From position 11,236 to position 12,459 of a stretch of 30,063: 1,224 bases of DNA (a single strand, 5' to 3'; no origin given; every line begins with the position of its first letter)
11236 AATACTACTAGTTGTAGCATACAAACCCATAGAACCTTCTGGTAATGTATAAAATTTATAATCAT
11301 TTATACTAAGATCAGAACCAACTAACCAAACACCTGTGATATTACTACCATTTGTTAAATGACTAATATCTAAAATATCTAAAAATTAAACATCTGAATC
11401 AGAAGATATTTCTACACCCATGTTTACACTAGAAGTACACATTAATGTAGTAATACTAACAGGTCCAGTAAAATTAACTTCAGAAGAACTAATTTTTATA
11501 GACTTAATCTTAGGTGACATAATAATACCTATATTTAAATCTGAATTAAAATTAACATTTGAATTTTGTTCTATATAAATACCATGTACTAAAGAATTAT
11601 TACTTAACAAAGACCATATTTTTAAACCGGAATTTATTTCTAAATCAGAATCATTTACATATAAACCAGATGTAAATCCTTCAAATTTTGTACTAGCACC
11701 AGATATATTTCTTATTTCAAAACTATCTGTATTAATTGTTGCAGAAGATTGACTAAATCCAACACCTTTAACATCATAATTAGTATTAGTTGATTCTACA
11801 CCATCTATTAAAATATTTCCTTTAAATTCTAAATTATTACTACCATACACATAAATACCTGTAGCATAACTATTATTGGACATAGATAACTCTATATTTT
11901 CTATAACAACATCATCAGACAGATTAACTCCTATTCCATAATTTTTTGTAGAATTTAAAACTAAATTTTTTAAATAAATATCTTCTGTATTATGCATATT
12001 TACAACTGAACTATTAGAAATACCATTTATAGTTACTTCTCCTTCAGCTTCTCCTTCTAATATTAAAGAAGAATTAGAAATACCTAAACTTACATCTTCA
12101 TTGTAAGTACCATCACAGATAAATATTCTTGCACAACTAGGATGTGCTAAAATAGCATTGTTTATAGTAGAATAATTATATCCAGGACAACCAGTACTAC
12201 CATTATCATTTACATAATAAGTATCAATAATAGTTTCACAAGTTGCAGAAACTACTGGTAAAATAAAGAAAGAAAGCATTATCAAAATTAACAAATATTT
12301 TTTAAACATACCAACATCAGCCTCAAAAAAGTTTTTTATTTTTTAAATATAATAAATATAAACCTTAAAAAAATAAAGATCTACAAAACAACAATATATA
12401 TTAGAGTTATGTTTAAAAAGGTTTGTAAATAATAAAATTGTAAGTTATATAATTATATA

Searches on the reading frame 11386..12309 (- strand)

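Call 4: search_protein_families(library=pfam, proteins=[window:11386-12309:-], max_evalue=0.01)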
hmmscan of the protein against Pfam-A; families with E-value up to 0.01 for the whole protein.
window:11386-12309:- (307 aa): 1 family
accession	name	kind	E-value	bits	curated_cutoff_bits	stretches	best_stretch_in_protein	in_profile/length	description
PF01095.25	Pectinesterase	-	0.0074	15.5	27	0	45-101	11-70/298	Pectinesterase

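Call 67: search_protein_families(library=padloc, proteins=[window:11386-12309:-], max_evalue=0.001)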
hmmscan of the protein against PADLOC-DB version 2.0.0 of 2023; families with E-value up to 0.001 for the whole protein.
window:11386-12309:- (307 aa): 0 families
